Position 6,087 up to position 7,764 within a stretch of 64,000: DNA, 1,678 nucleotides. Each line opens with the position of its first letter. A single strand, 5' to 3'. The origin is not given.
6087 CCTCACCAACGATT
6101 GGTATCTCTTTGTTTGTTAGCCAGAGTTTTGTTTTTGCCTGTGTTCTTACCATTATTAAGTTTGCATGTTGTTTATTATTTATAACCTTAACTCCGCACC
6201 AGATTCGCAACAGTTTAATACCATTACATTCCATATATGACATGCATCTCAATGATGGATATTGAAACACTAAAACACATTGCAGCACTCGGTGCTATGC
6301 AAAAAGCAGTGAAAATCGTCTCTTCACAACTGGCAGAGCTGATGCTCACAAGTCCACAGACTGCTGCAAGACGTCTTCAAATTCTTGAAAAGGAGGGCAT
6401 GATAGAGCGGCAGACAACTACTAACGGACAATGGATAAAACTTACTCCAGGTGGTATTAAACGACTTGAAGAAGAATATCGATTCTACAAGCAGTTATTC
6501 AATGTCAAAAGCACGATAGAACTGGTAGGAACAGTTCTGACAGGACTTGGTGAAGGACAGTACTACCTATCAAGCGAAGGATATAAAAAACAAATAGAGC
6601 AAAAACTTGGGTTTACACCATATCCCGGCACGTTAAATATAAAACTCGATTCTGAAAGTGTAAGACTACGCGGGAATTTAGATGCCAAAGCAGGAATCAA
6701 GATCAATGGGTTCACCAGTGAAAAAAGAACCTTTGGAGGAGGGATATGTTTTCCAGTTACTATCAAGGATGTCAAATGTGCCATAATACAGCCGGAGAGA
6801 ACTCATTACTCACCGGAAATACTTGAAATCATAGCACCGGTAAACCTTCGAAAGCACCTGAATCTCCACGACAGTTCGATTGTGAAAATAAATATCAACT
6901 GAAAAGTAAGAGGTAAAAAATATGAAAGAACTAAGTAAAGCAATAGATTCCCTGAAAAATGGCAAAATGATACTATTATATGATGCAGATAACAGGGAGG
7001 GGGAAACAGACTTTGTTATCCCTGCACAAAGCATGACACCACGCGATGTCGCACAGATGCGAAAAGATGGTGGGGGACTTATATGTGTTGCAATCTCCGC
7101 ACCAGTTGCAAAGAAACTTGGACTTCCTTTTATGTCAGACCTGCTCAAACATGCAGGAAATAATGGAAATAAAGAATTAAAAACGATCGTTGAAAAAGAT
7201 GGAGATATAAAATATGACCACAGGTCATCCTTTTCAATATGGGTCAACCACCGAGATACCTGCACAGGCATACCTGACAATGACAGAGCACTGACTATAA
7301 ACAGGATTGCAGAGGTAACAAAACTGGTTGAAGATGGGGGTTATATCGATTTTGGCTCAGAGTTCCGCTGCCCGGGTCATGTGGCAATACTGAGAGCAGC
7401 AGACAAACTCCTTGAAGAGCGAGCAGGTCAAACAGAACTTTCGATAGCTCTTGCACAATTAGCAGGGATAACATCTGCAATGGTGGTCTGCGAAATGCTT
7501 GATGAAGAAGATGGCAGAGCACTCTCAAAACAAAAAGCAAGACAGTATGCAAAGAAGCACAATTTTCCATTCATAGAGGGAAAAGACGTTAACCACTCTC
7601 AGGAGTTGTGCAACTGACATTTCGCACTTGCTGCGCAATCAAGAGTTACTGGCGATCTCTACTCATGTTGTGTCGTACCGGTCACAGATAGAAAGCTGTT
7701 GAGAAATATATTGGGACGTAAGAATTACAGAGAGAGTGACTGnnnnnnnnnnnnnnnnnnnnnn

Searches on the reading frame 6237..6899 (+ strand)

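Call 24: search_protein_families(library=pfam, proteins=[window:6237-6899:+], max_evalue=0.001)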
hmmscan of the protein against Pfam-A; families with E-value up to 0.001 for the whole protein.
window:6237-6899:+ (221 aa): 5 families
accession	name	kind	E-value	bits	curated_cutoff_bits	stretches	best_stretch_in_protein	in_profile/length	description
PF01982.22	CTP-dep_RFKase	-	7.8e-46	155.4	25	1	100-220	1-121/121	Domain of unknown function DUF120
PF01047.28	MarR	-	2.1e-05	24.8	24.6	1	30-62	21-53/59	MarR family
PF12802.13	MarR_2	-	8e-05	23.2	27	1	12-60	5-54/61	MarR family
PF01726.22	LexA_DNA_bind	-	0.00026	21.2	23.7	0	34-61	34-61/65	LexA DNA binding domain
PF13545.12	HTH_Crp_2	-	0.00071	19.9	27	0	30-59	26-56/70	Crp-like helix-turn-helix domain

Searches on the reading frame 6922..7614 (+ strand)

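Call 24: search_protein_families(library=pfam, proteins=[window:6922-7614:+], max_evalue=0.001)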
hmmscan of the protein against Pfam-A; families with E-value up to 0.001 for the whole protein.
window:6922-7614:+ (231 aa): 1 family
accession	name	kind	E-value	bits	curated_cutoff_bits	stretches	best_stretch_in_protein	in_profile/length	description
PF00926.24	DHBP_synthase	-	4e-59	199.8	26.4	1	6-223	2-188/191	3,4-dihydroxy-2-butanone 4-phosphate synthase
